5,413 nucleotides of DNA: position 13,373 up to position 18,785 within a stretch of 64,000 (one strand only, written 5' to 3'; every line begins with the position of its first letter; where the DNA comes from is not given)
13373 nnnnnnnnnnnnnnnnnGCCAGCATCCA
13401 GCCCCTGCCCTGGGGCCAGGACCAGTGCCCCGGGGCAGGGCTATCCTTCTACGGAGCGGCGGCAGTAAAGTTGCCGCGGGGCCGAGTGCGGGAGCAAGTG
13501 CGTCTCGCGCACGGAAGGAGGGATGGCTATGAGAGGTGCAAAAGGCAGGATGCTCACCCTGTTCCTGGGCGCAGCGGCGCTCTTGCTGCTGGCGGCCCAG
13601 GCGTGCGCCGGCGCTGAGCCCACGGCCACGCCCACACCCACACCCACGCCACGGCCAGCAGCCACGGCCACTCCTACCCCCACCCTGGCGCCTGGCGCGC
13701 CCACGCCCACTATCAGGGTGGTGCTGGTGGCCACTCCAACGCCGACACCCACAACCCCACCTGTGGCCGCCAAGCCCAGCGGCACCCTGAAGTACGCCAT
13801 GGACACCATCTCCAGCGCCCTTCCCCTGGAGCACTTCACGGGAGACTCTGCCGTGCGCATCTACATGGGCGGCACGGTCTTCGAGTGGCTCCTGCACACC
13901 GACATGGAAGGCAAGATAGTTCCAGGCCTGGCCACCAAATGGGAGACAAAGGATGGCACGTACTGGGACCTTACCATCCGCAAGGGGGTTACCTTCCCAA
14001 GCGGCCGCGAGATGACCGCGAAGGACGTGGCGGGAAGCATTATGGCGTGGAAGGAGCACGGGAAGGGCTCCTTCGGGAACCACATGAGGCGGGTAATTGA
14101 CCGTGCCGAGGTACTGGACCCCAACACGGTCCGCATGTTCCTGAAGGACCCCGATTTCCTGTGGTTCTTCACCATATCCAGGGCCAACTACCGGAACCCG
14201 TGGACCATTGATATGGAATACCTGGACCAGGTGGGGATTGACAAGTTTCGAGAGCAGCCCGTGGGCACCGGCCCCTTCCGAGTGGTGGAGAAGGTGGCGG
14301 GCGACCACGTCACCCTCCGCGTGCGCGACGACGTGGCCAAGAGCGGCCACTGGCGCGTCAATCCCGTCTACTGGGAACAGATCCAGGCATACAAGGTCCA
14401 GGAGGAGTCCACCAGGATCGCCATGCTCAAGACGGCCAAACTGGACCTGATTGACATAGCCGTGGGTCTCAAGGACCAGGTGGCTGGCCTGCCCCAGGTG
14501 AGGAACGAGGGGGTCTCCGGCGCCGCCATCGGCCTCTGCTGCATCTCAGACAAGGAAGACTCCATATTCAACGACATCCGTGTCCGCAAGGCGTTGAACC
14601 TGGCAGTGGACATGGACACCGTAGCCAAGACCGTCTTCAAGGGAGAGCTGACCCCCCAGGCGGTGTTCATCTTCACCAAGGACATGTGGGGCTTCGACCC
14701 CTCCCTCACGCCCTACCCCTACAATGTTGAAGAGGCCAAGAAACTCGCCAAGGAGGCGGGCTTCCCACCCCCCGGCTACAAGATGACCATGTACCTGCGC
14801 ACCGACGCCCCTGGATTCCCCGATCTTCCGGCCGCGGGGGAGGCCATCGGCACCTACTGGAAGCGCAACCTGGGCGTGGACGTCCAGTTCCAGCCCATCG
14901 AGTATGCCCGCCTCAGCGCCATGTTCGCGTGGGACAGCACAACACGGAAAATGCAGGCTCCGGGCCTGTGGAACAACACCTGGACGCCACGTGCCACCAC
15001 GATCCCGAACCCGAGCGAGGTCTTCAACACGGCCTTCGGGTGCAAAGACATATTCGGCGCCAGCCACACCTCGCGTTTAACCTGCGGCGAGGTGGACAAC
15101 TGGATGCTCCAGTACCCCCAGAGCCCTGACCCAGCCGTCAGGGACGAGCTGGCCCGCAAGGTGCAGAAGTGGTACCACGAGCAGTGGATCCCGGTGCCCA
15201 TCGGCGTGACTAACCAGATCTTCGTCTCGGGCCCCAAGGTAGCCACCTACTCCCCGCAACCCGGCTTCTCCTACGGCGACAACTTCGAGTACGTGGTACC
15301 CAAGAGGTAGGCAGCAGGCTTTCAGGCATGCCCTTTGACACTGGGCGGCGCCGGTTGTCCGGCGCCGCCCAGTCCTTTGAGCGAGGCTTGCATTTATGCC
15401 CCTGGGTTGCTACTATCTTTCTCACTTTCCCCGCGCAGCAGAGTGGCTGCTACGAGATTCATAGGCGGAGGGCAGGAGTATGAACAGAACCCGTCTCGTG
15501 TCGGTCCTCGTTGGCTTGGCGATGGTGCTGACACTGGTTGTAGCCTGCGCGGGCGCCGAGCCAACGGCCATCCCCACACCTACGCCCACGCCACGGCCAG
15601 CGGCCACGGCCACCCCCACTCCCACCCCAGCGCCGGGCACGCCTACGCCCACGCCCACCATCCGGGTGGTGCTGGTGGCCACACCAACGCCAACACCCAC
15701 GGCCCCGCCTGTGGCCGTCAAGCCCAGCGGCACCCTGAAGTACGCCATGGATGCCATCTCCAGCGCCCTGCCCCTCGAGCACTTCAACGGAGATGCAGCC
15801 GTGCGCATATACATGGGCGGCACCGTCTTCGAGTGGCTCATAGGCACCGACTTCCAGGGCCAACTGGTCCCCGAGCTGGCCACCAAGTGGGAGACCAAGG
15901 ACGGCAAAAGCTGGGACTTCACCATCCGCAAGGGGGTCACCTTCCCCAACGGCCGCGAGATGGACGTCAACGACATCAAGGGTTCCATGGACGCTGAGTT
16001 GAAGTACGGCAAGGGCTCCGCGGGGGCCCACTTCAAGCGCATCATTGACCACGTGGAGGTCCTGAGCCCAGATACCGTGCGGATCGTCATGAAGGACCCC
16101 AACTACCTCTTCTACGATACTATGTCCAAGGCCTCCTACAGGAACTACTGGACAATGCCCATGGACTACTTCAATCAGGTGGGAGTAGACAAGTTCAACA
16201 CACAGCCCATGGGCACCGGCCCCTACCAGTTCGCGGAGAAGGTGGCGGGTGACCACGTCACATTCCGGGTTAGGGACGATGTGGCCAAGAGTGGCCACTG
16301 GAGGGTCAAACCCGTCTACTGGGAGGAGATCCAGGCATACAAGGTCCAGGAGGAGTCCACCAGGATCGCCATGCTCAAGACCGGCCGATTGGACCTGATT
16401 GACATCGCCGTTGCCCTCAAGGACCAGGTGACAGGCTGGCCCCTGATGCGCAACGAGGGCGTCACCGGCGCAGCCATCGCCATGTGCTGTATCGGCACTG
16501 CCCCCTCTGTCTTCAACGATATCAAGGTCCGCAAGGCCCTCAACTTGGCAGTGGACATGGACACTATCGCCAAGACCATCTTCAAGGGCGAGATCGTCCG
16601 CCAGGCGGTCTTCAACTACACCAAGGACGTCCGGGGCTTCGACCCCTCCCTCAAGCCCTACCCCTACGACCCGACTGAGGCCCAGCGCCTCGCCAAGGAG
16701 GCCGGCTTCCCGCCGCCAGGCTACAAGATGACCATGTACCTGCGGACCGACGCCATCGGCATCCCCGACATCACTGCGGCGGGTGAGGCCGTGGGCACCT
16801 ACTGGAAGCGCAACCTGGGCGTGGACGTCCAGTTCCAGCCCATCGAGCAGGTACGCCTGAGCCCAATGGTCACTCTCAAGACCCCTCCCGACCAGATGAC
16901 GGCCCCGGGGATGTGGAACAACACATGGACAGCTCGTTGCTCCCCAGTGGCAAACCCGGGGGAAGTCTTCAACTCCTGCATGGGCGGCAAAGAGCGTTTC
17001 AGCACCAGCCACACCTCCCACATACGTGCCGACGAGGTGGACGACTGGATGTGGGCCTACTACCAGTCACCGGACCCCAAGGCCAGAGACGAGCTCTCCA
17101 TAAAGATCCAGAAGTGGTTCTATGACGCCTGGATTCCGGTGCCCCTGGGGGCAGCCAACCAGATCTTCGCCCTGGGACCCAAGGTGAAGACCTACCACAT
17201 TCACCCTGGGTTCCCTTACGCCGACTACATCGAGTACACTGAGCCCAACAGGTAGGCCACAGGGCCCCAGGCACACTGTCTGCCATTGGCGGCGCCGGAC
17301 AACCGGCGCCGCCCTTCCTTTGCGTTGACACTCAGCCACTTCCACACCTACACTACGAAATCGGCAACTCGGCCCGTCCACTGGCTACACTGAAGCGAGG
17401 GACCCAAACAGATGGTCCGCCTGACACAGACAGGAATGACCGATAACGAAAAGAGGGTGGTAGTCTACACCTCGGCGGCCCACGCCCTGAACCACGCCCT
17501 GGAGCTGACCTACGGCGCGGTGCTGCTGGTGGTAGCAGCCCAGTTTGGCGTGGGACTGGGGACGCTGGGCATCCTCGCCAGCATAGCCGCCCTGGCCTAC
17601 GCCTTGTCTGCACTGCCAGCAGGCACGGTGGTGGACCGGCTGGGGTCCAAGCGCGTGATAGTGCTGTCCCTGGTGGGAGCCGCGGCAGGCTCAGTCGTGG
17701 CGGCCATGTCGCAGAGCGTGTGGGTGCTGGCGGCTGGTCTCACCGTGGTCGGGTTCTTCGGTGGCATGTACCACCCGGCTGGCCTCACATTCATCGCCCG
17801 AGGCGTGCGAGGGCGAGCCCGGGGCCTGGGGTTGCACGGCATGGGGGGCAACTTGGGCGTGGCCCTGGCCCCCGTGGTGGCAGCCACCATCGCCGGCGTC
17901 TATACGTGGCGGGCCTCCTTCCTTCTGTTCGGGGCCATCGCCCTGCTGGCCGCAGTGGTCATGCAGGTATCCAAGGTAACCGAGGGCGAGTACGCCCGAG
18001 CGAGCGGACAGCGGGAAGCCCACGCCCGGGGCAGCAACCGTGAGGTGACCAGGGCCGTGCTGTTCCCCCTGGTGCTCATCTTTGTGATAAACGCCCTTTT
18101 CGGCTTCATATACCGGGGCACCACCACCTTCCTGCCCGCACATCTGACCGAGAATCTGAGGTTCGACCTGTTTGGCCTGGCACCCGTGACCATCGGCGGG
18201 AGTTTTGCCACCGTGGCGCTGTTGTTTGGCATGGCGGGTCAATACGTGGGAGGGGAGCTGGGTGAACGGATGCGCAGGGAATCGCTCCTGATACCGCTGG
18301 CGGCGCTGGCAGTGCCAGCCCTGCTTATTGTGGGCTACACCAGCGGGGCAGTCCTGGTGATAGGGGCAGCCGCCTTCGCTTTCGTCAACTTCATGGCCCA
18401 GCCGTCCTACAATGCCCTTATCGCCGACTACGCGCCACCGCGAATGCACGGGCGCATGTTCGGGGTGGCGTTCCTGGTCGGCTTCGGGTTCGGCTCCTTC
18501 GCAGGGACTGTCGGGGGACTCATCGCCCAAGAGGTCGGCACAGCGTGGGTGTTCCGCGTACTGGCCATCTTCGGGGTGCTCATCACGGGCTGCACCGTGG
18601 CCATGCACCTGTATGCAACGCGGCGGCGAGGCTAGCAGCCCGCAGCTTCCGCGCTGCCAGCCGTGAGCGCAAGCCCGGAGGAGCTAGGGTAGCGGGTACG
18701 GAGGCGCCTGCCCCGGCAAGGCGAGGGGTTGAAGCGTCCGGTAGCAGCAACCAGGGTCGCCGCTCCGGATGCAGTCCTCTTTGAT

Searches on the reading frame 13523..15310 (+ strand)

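Call 25: search_protein_families(library=pfam, proteins=[window:13523-15310:+], max_evalue=0.00001)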
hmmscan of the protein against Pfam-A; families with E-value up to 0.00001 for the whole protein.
window:13523-15310:+ (595 aa): 1 family
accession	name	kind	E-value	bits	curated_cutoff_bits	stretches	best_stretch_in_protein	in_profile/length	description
PF00496.27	SBP_bac_5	-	6e-56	190.6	32.4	1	131-507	1-363/368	Bacterial extracellular solute-binding proteins, family 5 Middle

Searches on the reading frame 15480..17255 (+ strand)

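Call 25: search_protein_families(library=pfam, proteins=[window:15480-17255:+], max_evalue=0.00001)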
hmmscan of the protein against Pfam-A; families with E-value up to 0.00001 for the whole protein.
window:15480-17255:+ (591 aa): 1 family
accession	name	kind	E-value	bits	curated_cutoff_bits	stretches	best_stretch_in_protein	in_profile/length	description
PF00496.27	SBP_bac_5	-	2.9e-52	178.4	32.4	1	129-465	2-328/368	Bacterial extracellular solute-binding proteins, family 5 Middle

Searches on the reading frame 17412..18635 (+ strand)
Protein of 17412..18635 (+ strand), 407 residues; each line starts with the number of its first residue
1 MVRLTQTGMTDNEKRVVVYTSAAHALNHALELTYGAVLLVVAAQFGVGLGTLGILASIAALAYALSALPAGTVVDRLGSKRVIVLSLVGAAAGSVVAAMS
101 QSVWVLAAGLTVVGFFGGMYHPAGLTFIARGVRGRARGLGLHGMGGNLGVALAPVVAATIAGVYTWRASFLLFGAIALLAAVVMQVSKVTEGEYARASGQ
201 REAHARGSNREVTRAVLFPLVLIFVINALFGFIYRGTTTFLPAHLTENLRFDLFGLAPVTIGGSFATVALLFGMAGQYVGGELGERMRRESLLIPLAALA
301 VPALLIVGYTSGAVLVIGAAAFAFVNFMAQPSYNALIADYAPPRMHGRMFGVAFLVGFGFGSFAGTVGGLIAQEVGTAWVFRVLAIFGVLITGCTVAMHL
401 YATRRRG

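Call 25: search_protein_families(library=pfam, proteins=[window:17412-18635:+], max_evalue=0.00001)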
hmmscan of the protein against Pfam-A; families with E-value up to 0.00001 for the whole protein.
window:17412-18635:+ (407 aa): 1 family
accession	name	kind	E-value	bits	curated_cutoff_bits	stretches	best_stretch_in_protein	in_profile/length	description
PF07690.21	MFS_1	-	2.9e-45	155.1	33.4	1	26-365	7-346/347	Major Facilitator Superfamily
